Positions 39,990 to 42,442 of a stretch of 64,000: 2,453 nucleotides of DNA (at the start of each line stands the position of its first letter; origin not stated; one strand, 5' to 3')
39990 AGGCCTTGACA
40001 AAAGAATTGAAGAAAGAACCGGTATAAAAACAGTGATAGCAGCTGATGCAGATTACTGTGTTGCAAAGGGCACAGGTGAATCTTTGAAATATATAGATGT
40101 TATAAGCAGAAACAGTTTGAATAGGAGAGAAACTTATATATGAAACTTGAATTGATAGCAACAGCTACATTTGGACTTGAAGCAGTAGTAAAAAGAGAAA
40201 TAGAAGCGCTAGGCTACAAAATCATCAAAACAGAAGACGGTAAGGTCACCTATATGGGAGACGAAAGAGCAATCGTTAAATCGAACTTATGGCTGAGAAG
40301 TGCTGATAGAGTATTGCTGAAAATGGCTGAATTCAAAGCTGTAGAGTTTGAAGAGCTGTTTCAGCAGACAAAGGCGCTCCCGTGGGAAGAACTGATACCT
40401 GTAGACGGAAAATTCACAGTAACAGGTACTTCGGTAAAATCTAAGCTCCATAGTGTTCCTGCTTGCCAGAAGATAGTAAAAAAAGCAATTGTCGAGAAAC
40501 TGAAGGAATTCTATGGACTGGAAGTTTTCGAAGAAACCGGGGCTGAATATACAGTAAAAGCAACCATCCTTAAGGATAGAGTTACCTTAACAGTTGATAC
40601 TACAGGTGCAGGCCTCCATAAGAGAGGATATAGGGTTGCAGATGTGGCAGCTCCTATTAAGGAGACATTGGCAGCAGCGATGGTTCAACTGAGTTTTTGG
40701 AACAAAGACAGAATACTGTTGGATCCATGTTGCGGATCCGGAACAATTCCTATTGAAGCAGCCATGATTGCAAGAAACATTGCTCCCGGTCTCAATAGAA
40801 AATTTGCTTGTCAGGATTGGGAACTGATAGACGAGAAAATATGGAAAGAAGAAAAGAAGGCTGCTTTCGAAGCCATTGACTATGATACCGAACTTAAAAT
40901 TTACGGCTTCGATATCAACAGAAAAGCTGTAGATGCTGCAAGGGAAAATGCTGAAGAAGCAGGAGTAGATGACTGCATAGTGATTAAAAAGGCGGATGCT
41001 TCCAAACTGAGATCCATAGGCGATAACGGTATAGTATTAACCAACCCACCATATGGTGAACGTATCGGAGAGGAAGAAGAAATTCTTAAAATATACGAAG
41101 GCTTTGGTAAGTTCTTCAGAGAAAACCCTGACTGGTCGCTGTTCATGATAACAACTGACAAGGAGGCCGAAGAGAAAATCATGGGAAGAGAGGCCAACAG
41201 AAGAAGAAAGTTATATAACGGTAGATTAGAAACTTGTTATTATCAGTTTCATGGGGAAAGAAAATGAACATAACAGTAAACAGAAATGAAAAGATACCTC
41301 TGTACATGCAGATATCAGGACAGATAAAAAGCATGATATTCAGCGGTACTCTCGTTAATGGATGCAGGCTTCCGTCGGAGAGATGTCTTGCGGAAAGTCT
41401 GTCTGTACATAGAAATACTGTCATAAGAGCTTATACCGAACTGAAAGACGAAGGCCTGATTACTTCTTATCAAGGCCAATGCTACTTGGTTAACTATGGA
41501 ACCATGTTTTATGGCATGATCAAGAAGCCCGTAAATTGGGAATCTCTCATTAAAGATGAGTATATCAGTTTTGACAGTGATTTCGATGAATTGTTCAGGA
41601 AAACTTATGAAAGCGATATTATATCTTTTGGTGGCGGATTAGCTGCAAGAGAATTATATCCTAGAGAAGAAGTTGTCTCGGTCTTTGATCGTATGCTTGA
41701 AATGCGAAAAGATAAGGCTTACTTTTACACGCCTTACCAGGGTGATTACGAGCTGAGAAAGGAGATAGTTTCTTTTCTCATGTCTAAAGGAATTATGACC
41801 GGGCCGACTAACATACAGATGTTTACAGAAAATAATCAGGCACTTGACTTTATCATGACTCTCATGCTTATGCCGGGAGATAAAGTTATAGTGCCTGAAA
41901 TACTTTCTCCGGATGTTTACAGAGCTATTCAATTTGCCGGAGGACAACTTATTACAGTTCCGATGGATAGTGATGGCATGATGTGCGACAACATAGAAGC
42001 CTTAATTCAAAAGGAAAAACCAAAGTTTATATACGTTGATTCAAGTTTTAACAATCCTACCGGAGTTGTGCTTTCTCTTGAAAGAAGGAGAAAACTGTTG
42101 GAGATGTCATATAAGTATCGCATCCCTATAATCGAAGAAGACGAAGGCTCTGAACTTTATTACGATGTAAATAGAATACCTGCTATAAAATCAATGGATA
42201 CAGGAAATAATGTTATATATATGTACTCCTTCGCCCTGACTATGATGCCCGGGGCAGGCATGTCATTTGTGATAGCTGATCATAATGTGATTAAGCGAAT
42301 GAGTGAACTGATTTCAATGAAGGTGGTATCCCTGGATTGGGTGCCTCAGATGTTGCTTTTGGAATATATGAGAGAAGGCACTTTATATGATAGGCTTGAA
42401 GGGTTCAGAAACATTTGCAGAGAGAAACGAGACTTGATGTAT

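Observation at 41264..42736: PLP-independent MocR/GabR-type regulator heading an arginine deiminase cluster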

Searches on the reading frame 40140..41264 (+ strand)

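Call 3: search_protein_families(library=pfam, proteins=[window:40140-41264:+], max_evalue=0.01)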
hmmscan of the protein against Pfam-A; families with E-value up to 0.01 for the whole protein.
window:40140-41264:+ (375 aa): 9 families
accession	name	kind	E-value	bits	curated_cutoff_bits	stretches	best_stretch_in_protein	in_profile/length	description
PF01170.24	UPF0020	-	5.8e-55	186.5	22.3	1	162-366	1-194/197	RMKL-like, methyltransferase domain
PF22020.1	RlmL_1st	-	2.2e-24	85.6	27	1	4-59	1-55/55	RlmL ferredoxin-like domain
PF02926.22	THUMP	-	4.6e-16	59.4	20.6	1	69-153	3-84/84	THUMP domain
PF05175.20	MTS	-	5.5e-05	23.3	23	1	250-315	54-118/170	Methyltransferase small domain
PF13847.12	Methyltransf_31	-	6.5e-05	23.1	27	1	249-290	26-66/145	Methyltransferase domain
PF03602.21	Cons_hypoth95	-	0.00022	21.4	24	0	254-309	67-127/182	Conserved hypothetical protein 95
PF02384.22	N6_Mtase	-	0.0014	18.4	20.4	1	181-312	38-141/311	N-6 DNA Methylase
PF01555.25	N6_N4_Mtase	-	0.0026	18.2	26.7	0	175-268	168-220/221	DNA methylase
PF13649.12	Methyltransf_25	-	0.0082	17.2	27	0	251-291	21-59/97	Methyltransferase domain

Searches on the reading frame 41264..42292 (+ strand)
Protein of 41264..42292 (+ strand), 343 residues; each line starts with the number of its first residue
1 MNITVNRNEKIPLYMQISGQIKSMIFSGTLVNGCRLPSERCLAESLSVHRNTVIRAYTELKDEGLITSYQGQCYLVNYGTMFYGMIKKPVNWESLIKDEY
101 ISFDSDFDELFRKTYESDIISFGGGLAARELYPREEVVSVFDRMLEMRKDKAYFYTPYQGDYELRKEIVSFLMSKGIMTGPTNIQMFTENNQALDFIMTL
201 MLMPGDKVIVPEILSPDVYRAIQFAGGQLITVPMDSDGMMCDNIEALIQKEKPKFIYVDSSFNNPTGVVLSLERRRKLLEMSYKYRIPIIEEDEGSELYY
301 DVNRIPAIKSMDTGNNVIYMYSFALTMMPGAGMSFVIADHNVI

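Call 49: search_solved_structures(query=window:41264-42292:+, max_evalue=1e-10, show_alignments=5)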
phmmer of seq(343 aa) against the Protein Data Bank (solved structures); distinct sequences matched with E-value up to 1e-10: 23.
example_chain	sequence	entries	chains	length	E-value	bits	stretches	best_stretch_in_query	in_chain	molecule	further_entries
1wst_A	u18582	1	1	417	4.7e-34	121.3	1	87-339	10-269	multiple substrate aminotransferase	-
2egy_A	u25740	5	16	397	2.4e-32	115.7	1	88-339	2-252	Alpha-aminodipate aminotransferase | 2-aminoadipate transaminase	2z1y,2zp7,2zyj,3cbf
1x0m_A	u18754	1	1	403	5.2e-31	111.3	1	105-343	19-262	Aminotransferase II Homologue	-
3aov_A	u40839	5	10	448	6.7e-31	110.9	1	105-343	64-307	Putative uncharacterized protein PH0207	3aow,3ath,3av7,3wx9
4n0b_A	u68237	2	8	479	1.7e-26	96.4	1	2-338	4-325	HTH-type transcriptional regulatory protein GabR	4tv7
4mgr_A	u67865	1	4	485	1.8e-26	96.4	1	2-338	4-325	HTH-type transcriptional regulatory protein GabR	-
2zc0_A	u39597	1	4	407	5.7e-25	91.4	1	118-341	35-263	Alanine glyoxylate transaminase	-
1vp4_A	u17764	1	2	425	1e-23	87.3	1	107-337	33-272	aminotransferase, putative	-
7pq9_AAA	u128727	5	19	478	5.4e-22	81.7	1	148-337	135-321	PLP-dependent aminotransferase family protein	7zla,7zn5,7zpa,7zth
5x03_A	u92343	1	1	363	4.5e-18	68.8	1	159-338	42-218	HTH-type transcriptional regulatory protein GabR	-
8vxk_A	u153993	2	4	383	4.5e-18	68.8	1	158-338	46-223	HTH-type transcriptional regulatory protein GabR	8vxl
5x03_B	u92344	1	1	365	4.6e-18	68.7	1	159-338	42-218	HTH-type transcriptional regulatory protein GabR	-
6uxz_B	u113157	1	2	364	6.2e-18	68.3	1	159-338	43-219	HTH-type transcriptional regulatory protein GabR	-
5t4j_B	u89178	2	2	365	1.9e-17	66.7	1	159-338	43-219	HTH-type transcriptional regulatory protein GabR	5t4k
8tn2_A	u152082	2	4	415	2.3e-16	63.2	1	119-341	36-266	PLP-dependent aminotransferase MppQ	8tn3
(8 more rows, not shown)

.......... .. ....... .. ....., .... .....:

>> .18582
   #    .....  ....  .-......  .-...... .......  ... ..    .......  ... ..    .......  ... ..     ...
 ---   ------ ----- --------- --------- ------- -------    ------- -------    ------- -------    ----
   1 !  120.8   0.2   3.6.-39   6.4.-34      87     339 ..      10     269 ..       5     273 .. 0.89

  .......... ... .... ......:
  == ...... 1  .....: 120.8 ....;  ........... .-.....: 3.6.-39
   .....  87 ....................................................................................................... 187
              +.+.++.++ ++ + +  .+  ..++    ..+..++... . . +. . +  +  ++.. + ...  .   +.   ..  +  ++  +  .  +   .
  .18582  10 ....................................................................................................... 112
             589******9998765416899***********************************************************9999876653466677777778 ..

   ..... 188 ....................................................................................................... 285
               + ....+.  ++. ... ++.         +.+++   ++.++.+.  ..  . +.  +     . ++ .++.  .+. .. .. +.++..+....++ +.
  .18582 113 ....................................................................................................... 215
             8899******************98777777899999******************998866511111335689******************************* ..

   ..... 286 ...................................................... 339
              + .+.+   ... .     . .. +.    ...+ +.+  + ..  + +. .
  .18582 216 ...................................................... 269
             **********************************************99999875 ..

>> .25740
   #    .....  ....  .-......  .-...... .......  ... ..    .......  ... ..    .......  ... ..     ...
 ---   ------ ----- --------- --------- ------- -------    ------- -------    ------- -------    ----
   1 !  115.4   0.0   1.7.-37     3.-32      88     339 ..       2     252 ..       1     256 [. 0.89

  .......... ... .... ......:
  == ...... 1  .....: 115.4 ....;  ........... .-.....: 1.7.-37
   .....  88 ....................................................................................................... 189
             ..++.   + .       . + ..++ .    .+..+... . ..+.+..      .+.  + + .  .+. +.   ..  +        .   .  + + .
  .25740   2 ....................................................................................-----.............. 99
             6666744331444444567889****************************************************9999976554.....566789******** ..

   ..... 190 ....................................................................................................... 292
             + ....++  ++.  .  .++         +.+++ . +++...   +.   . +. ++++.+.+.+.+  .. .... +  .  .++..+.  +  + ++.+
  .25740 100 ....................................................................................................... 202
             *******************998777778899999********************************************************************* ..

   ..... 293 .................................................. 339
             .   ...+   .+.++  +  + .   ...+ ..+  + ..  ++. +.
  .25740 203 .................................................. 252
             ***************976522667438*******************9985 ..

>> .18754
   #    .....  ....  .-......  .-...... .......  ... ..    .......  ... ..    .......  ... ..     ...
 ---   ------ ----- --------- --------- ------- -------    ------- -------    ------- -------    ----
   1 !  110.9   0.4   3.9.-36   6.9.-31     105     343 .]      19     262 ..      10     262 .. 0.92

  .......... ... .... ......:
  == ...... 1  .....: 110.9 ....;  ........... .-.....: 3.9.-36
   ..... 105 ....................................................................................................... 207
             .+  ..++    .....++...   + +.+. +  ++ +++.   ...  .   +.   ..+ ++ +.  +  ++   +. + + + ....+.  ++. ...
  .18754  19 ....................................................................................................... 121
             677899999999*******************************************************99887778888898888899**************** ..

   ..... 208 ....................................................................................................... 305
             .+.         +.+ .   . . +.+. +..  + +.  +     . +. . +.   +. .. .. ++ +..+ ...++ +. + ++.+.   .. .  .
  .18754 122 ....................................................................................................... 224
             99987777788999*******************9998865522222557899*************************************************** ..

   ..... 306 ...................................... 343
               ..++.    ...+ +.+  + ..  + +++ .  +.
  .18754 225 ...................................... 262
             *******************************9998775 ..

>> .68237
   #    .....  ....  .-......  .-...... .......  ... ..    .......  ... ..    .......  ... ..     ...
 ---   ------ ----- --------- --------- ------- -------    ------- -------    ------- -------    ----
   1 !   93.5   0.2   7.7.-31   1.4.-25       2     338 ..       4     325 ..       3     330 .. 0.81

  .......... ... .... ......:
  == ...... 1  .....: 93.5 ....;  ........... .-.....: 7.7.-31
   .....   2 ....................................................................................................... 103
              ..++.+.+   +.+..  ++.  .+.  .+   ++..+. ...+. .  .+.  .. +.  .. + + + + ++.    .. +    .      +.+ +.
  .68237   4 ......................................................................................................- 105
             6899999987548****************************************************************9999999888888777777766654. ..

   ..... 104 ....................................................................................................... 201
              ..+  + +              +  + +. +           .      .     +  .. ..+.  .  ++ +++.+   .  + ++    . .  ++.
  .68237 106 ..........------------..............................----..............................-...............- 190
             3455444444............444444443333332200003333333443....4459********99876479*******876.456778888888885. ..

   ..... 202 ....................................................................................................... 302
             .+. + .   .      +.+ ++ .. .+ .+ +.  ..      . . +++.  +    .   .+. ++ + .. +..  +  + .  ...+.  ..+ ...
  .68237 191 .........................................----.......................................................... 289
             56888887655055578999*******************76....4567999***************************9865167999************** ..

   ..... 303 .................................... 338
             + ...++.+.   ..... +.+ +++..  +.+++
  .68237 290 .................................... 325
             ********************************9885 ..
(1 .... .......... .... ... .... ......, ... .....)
